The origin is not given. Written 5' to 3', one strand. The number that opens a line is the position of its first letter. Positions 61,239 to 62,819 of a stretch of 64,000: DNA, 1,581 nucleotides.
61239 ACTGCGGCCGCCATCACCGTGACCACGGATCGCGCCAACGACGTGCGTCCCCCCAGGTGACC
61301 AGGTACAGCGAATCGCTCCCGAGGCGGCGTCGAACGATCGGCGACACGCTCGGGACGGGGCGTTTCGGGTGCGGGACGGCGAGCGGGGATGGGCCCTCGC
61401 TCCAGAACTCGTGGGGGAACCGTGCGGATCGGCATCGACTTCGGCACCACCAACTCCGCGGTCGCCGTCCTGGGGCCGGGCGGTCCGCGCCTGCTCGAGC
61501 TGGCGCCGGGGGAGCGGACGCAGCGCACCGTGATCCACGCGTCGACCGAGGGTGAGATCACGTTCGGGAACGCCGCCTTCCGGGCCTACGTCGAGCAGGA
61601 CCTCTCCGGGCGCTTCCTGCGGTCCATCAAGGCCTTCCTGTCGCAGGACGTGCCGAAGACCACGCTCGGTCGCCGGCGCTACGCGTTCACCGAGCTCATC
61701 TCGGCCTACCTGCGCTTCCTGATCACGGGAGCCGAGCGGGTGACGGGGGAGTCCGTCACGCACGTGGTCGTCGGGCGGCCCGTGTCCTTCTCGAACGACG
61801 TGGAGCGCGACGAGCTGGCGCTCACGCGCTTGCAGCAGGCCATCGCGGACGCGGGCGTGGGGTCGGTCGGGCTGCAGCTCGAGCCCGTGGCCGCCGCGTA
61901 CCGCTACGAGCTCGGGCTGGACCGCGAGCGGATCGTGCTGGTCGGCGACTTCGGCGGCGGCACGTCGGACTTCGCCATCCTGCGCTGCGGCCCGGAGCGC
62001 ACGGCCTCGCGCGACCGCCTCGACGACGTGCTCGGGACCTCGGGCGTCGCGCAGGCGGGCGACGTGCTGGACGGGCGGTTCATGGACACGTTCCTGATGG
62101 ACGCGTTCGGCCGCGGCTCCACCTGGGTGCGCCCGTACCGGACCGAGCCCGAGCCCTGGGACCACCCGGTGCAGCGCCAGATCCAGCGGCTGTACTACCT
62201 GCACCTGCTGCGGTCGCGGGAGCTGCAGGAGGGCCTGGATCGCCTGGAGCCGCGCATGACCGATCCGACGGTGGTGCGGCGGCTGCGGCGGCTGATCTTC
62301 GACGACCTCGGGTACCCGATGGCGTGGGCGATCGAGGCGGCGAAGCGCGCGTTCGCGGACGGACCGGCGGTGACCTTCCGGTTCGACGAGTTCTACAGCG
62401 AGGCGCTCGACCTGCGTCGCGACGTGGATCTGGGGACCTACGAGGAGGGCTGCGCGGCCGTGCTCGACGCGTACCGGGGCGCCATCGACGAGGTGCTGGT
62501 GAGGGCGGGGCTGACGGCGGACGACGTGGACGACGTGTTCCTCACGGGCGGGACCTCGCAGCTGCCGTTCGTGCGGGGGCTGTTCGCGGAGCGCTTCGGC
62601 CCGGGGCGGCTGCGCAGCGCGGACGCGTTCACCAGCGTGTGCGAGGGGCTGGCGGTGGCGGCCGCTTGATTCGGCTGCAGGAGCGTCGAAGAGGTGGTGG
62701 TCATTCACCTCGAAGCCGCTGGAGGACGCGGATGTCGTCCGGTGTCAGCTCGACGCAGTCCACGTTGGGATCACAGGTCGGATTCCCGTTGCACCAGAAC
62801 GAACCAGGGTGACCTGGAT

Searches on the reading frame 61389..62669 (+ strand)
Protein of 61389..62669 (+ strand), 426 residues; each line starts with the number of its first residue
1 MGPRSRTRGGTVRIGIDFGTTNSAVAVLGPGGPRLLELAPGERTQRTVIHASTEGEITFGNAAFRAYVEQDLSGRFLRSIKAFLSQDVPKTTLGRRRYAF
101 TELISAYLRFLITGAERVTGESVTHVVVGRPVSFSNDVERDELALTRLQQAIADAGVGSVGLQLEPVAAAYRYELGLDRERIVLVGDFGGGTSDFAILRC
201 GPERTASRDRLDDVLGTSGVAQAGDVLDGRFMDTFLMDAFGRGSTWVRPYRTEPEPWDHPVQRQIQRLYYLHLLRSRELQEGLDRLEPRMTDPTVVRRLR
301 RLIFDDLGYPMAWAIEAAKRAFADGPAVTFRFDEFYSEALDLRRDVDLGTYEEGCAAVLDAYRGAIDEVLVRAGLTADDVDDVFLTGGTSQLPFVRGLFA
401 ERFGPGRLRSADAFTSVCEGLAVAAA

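Call 7: search_protein_families(library=pfam, proteins=[window:61389-62669:+])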
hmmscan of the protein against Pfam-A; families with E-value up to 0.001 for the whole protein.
window:61389-62669:+ (426 aa): 2 families
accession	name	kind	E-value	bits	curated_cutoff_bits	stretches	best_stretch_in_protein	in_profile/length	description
PF00012.26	HSP70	-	3.7e-24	85.3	20.6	2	14-200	2-205/599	Hsp70 protein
PF06723.19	MreB_Mbl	-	7.3e-07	28.8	27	1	104-201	74-165/327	MreB/Mbl protein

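Call 14: find_encoding_contigs(protein=window:61389-62669:+, flank=10000, max_places=10)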
Protein window:61389-62669:+ (426 aa): no gene with exactly this product is on record in the collection.

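Call 15: find_homologous_proteins(query=window:61389-62669:+, max_evalue=1e-20)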
Query window:61389-62669:+ (426 aa): 6858 proteins with E <= 1e-20 among 8000 candidates; the best 120 are listed.
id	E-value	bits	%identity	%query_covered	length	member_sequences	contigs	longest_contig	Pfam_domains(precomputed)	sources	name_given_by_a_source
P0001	1.6e-270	915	100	97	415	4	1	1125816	PF00012.27,PF06723.20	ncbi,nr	ncbi:MAG: Hsp70 family protein [Alphaproteobacteria bacterium]|nr:Hsp70 family protein [Alphaproteob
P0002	2.3e-222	757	84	97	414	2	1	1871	PF00012.27,PF06723.20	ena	-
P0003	1.2e-186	639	71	97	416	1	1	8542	PF00012.27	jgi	jgi:hypothetical chaperone protein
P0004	1.8e-185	635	71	97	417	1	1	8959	PF00012.27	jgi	jgi:hypothetical chaperone protein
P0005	6.2e-182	623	70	97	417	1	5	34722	PF00012.27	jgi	jgi:hypothetical chaperone protein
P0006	7.4e-177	607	68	97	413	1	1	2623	PF00012.27,PF06723.20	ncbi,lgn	ncbi:MAG: Hsp70 family protein [Myxococcota bacterium]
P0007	5.1e-176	604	68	97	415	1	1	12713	PF00012.27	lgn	-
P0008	2.1e-172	592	67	97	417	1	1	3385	PF00012.27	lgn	-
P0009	5.8e-172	591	65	97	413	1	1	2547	PF00012.27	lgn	-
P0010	8.4e-171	587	68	97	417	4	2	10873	PF00012.27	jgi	jgi:hypothetical chaperone protein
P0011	7.2e-170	584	66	97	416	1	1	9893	PF00012.27,PF06723.20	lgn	-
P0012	6.6e-169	580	68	97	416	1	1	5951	PF00012.27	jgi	jgi:hypothetical chaperone protein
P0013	6.8e-169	580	68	97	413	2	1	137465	PF00012.27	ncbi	-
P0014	2.4e-168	579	67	96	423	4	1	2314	PF00012.27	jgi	jgi:hypothetical chaperone protein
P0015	1.2e-166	573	63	97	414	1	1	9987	PF00012.27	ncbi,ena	-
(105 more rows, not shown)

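Call 16: find_encoding_contigs(protein=P0001, flank=10000, max_places=4)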
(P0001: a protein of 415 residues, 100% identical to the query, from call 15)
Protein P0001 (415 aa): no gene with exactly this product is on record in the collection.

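Call 17: find_encoding_contigs(protein=P0005, flank=10000, max_places=4)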
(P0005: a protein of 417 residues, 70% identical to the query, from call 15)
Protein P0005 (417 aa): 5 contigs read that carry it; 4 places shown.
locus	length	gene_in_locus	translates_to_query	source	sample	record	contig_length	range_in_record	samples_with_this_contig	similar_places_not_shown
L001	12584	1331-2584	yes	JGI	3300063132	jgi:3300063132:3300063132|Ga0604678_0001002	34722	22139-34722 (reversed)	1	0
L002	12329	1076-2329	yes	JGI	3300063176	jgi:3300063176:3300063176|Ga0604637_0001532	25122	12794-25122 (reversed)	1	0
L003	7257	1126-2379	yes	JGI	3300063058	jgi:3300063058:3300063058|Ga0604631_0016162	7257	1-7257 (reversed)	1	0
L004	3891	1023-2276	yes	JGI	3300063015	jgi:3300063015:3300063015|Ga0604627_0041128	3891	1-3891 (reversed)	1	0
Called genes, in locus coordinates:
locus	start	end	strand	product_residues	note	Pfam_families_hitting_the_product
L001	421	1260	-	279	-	PF00165:HTH_AraC (faint), PF12833:HTH_18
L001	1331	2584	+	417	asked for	PF00012:HSP70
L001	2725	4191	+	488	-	PF07394:DUF1501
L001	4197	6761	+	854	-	PF07583:PSCyt2 (faint), PF00034:Cytochrom_C (faint), PF13442:Cytochrome_CBB3 (weak)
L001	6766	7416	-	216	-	PF07007:LprI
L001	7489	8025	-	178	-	PF00440:TetR_N, PF14278:TetR_C_8 (weak)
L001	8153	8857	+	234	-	PF02463:SMC_N (faint), PF00005:ABC_tran, PF13304:AAA_21 (faint)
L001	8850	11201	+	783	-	PF02687:FtsX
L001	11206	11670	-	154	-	-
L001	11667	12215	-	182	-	-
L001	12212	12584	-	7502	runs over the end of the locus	?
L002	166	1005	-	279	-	PF00165:HTH_AraC (faint), PF12833:HTH_18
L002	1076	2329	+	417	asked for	PF00012:HSP70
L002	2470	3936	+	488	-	PF07394:DUF1501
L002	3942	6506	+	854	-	PF07583:PSCyt2 (faint), PF00034:Cytochrom_C (faint), PF13442:Cytochrome_CBB3 (weak)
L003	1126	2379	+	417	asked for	PF00012:HSP70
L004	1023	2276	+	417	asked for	PF00012:HSP70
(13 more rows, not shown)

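Call 18: find_encoding_contigs(protein=P0013, flank=10000, max_places=3)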
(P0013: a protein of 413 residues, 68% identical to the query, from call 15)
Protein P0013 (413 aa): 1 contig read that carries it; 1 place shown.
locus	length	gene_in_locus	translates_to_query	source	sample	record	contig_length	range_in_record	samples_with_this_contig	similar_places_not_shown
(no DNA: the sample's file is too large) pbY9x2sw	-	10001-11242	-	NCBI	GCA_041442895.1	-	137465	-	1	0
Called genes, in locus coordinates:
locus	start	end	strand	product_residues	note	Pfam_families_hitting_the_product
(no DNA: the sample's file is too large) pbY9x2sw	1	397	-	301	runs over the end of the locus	PF00126:HTH_1, PF03466:LysR_substrate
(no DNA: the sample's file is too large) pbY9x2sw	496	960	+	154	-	PF10604:Polyketide_cyc2 (weak)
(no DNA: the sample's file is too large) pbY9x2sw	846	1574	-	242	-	PF00583:Acetyltransf_1, PF13508:Acetyltransf_7 (weak)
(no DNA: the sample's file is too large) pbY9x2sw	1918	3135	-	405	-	-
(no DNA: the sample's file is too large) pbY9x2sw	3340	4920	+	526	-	PF00221:Lyase_aromatic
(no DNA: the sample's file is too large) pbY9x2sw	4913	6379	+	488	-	PF00221:Lyase_aromatic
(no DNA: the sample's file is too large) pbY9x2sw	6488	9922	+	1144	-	PF00069:Pkinase, PF07714:PK_Tyr_Ser-Thr, PF13401:AAA_22 (faint), PF25872:HTH_77 (faint), PF13424:TPR_12, PF17874:TPR_MalT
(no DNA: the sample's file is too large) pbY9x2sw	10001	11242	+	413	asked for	PF00012:HSP70 (weak)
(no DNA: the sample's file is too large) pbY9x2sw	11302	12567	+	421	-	PF00884:Sulfatase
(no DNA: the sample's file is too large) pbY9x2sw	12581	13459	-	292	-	PF00126:HTH_1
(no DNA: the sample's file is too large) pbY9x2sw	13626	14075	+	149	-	PF25056:DUF7793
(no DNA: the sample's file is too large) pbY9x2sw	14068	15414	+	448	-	PF08448:PAS_4, PF13426:PAS_9, PF00512:HisKA, PF02518:HATPase_c (weak)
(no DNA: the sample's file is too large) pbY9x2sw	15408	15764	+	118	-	PF00072:Response_reg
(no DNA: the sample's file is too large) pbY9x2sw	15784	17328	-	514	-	PF05958:tRNA_U5-meth_tr (weak)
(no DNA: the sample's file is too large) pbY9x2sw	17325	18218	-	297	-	-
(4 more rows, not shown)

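Call 26: find_encoding_contigs(protein=P0002, flank=10000, max_places=4)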
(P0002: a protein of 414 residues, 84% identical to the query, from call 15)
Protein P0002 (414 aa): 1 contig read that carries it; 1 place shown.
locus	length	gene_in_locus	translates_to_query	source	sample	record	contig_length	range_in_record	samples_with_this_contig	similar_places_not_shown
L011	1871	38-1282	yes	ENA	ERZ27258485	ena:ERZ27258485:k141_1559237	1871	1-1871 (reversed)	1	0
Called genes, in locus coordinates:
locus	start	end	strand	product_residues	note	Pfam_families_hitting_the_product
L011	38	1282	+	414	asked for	PF06723:MreB_Mbl (faint), PF00012:HSP70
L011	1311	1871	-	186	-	?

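Call 27: find_encoding_contigs(protein=P0003, flank=10000, max_places=3)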
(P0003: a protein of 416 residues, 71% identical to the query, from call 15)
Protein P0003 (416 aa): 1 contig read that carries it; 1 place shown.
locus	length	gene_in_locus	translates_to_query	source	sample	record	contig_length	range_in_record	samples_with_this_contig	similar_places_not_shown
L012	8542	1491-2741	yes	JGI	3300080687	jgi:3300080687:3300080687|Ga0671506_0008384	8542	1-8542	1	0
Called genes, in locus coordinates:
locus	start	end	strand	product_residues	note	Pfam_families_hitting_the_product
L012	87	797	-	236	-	PF01209:Ubie_methyltran, PF08241:Methyltransf_11, PF08242:Methyltransf_12, PF13649:Methyltransf_25, PF13847:Methyltransf_31 (weak)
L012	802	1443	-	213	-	-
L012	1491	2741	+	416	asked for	PF00012:HSP70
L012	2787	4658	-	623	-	PF22842:Pel9A-like_beta_helix (faint), PF11617:Cu-binding_MopE (weak)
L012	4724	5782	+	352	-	-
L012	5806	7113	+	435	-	PF07394:DUF1501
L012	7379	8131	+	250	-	-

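Call 46: list_cluster_members(proteins=[P0001])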
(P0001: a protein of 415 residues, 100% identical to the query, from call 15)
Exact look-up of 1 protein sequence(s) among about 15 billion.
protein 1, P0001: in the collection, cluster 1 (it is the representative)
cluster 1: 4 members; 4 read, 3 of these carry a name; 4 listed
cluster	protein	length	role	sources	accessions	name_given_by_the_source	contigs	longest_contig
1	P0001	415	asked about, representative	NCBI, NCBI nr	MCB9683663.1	MAG: Hsp70 family protein [Alphaproteobacteria bacterium] | Hsp70 family protein [Alphaproteobacteria bacterium]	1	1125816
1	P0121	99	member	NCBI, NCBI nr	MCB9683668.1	MAG: Hsp70 family protein [Alphaproteobacteria bacterium] | Hsp70 family protein [Alphaproteobacteria bacterium]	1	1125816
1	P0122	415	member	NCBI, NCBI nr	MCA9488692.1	MAG: Hsp70 family protein [Myxococcales bacterium] | Hsp70 family protein [Myxococcales bacterium]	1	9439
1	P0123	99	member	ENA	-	-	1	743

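Call 48: find_encoding_contigs(protein=P0122, flank=10000, max_places=4)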
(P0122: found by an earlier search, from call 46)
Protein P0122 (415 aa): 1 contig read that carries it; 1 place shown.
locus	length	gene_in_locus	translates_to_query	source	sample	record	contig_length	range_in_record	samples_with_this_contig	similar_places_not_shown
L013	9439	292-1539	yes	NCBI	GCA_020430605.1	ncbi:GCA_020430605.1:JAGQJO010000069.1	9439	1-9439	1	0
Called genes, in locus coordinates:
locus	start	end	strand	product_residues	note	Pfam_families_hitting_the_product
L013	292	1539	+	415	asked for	PF00012:HSP70, PF06723:MreB_Mbl (faint), PF00012:HSP70 (weak)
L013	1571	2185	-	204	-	-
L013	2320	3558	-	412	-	PF13173:AAA_14, PF13635:DUF4143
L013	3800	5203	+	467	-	PF05935:Arylsulfotrans, PF14269:Arylsulfotran_2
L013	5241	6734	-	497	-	PF03734:YkuD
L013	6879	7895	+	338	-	PF01068:DNA_ligase_A_M, PF04679:DNA_ligase_A_C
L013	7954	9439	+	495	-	?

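Call 61: search_protein_families(library=ncbifam, proteins=[P0001], max_evalue=0.001)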
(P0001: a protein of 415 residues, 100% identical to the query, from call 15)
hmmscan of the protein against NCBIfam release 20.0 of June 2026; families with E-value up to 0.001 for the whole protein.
P0001 (415 aa): 11 families
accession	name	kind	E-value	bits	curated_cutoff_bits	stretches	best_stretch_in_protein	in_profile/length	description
NF008673.0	PRK11678.1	equivalog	2.4e-48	165.1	331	1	39-414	79-445/450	molecular chaperone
TIGR02350.1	prok_dnaK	equivalog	1.2e-27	96.6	822.55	2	3-229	3-235/596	molecular chaperone DnaK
NF009946.0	PRK13410.1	equivalog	1.6e-27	96.1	1019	3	84-222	107-233/669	molecular chaperone DnaK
NF001413.0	PRK00290.1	equivalog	8.8e-27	93.7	648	2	3-229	5-236/625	molecular chaperone DnaK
TIGR01991.1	HscA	equivalog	2.6e-20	72.4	708.55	1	3-222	2-228/600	Fe-S protein assembly chaperone HscA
NF003520.0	PRK05183.1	subfamily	3.1e-20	72.1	620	1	2-189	21-221/621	Fe-S protein assembly chaperone HscA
NF009947.0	PRK13411.1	equivalog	5.8e-20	70.9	1002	2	83-191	104-207/662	molecular chaperone DnaK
NF002399.0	PRK01433.1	equivalog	5.2e-14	51.8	743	1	3-188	22-211/595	Fe-S protein assembly chaperone HscA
NF010539.0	PRK13927.1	subfamily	3.5e-05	22.9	293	1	96-188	82-169/339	rod shape-determining protein MreB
NF010540.1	PRK13929.1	exception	0.00029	20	515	0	105-190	89-170/334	rod-share determining protein MreBH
TIGR00904.1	mreB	subfamily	0.00058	19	365.75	0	114-188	100-168/334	MreB/Mrl family cell shape determining protein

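Call 63: search_protein_families(library=padloc, proteins=[P0001], max_evalue=0.001)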
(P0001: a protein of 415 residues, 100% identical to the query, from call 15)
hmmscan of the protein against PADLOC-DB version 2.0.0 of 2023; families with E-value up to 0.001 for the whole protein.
P0001 (415 aa): 1 family
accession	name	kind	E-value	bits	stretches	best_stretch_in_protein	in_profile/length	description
PDLC04731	PDC-M61B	-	2.8e-09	34.2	1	167-224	345-403/588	-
